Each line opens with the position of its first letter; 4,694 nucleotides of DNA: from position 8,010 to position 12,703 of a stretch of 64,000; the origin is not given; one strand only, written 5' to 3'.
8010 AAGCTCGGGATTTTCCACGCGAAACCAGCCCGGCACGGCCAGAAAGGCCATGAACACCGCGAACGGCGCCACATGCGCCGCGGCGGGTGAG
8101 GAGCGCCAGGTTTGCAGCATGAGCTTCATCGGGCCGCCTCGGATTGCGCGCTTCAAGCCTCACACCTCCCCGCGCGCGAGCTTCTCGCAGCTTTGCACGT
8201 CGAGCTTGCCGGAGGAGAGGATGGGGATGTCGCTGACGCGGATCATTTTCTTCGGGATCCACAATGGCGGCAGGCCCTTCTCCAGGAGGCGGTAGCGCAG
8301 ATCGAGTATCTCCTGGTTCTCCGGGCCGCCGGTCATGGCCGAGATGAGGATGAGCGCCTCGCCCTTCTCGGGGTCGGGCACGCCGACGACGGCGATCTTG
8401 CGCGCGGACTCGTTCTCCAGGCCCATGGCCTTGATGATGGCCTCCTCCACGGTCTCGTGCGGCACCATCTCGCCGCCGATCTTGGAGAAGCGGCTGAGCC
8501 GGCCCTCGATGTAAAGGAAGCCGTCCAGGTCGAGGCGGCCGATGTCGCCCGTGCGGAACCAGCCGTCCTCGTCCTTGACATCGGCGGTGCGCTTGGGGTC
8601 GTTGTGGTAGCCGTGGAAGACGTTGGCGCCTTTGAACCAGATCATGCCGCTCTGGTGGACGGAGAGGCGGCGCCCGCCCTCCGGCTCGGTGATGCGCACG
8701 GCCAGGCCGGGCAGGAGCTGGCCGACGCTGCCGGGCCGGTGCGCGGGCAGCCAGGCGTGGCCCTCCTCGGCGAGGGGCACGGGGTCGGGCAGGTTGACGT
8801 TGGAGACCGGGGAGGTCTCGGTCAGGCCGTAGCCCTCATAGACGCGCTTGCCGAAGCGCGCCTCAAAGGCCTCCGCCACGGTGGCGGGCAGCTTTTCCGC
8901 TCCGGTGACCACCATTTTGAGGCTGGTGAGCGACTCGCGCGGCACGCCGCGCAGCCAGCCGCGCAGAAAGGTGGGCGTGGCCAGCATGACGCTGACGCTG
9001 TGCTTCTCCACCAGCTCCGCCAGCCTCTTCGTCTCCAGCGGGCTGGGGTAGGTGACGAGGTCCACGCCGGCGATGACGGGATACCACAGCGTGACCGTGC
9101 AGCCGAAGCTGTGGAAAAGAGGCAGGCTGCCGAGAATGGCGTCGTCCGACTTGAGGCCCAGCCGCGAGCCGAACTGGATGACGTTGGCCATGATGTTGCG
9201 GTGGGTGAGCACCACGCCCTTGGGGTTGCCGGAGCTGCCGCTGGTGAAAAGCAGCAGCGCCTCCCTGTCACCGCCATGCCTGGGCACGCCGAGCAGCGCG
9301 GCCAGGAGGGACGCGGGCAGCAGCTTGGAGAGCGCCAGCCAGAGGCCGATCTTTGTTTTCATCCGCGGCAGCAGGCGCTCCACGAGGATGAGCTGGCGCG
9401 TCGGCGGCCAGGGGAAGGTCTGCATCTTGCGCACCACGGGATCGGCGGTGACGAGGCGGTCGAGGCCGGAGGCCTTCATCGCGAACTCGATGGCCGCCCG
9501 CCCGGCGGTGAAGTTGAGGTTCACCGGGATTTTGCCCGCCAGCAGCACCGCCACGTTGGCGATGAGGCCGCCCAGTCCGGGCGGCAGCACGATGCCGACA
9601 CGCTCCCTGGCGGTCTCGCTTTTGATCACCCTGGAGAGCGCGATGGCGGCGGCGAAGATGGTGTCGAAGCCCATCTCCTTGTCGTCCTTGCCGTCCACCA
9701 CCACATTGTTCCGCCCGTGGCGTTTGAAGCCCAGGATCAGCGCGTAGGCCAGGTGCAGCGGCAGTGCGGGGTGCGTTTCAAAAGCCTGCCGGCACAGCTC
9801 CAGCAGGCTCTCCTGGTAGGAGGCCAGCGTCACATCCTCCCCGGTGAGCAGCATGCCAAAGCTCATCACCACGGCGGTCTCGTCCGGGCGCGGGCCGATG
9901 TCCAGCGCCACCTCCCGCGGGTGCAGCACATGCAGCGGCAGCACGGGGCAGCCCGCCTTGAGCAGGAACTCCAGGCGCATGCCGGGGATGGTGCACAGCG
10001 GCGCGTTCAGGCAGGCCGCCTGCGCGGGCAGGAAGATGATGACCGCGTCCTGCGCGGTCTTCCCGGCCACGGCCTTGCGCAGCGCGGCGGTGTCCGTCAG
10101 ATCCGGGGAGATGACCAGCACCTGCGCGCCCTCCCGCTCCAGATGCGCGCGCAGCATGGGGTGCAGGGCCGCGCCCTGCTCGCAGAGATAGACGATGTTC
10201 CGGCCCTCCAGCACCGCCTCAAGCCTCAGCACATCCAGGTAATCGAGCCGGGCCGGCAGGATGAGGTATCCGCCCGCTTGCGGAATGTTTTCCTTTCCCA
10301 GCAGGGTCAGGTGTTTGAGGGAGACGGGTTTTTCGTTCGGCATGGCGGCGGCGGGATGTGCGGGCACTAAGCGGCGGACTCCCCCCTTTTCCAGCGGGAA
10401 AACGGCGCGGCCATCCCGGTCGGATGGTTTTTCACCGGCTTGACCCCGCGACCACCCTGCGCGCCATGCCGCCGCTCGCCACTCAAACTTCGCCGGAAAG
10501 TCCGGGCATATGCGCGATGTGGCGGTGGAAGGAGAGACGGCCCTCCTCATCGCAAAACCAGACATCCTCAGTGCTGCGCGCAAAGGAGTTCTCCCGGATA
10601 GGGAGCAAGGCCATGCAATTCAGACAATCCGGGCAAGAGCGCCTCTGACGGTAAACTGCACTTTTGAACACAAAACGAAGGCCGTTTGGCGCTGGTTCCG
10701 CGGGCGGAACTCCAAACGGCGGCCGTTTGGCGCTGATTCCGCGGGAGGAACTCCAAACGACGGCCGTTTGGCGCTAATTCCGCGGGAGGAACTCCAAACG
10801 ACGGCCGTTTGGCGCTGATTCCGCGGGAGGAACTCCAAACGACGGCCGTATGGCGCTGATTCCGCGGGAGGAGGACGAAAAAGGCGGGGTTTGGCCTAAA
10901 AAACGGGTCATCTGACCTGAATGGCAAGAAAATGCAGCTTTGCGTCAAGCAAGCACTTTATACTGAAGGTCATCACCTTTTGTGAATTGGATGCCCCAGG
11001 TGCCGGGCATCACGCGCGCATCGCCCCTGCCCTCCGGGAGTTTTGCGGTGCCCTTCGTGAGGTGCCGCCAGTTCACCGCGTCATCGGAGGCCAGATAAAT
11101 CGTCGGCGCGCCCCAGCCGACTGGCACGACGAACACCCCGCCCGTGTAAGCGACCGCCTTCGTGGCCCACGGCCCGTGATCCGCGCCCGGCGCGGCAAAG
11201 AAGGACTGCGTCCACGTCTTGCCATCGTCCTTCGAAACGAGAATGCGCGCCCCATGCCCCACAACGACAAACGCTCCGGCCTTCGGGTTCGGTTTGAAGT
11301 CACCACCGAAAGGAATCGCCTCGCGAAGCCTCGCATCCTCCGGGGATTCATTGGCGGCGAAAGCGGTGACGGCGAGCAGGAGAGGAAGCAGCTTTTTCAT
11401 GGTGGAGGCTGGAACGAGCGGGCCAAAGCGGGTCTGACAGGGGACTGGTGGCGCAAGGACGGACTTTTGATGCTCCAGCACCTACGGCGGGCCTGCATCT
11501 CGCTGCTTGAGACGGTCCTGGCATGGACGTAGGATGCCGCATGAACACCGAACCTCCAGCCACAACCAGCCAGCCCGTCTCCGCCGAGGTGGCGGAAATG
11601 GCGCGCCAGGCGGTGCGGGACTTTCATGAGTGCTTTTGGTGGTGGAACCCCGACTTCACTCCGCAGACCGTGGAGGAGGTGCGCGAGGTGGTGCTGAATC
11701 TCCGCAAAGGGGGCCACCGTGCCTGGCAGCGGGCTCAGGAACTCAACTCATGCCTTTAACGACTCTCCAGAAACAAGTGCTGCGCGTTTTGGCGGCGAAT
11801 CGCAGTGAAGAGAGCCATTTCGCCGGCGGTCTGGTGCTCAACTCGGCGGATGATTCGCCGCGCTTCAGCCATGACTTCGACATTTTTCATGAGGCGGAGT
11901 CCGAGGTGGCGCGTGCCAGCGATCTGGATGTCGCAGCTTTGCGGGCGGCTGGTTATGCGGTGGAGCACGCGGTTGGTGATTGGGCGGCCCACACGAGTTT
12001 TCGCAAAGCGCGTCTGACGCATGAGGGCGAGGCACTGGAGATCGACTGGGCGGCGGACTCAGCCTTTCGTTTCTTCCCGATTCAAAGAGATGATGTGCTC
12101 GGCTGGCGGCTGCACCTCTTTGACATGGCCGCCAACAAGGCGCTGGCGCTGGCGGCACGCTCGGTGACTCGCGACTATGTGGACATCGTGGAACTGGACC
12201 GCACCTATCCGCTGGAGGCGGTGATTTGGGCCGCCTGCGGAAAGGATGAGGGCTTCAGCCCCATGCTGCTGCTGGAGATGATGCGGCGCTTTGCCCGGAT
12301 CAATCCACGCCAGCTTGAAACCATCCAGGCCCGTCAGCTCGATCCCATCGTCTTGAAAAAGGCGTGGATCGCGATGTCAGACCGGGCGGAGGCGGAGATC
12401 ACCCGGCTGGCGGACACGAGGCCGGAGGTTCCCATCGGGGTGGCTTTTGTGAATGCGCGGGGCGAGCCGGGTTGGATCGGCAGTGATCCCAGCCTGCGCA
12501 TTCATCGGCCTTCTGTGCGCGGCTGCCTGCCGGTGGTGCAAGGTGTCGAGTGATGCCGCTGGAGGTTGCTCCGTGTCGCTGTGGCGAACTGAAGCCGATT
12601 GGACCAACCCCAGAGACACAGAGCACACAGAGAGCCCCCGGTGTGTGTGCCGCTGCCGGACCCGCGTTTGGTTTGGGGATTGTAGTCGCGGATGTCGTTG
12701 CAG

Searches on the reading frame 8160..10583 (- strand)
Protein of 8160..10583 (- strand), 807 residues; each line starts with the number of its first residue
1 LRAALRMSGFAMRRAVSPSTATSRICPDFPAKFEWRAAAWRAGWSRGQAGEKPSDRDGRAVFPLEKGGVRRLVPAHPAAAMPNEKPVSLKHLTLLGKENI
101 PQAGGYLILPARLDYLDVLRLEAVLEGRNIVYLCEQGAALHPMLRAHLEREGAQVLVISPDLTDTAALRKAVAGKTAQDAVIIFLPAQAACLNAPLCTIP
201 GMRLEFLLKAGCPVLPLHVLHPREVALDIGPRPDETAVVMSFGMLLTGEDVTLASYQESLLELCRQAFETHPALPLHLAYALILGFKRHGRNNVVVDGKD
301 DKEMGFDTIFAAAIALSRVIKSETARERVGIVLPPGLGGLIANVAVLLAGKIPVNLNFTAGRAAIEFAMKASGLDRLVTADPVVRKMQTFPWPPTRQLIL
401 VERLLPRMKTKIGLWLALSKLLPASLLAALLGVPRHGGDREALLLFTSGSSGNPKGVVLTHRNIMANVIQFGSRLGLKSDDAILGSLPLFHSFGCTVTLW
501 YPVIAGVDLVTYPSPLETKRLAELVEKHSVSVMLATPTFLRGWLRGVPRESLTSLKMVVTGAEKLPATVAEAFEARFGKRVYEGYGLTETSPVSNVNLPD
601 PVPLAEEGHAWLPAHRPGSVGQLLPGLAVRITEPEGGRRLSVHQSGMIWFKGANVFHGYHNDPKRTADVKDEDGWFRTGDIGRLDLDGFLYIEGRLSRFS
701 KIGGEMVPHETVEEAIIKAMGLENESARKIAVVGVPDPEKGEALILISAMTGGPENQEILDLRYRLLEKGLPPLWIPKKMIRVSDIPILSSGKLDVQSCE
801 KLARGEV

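Call 83: search_protein_families(library=pfam, max_evalue=0.00001, proteins=[window:8160-10583:-])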
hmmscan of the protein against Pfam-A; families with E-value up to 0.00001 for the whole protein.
window:8160-10583:- (807 aa): 2 families
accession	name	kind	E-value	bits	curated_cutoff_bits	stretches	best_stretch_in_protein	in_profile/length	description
PF00501.34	AMP-binding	-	9.7e-66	222.6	29.9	1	289-660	8-384/384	AMP-binding enzyme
PF13193.12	AMP-binding_C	-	6.7e-06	27.4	24.5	0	728-793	13-76/76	AMP-binding enzyme C-terminal domain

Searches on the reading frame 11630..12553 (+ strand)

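Call 83: search_protein_families(library=pfam, max_evalue=0.00001, proteins=[window:11630-12553:+])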
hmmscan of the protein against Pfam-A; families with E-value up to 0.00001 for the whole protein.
window:11630-12553:+ (307 aa): 1 family
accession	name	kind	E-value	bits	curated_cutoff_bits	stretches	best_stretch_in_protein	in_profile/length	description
PF08843.17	AbiEii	-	4.9e-06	27.1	22.5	0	63-252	16-222/238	Nucleotidyl transferase AbiEii toxin, Type IV TA system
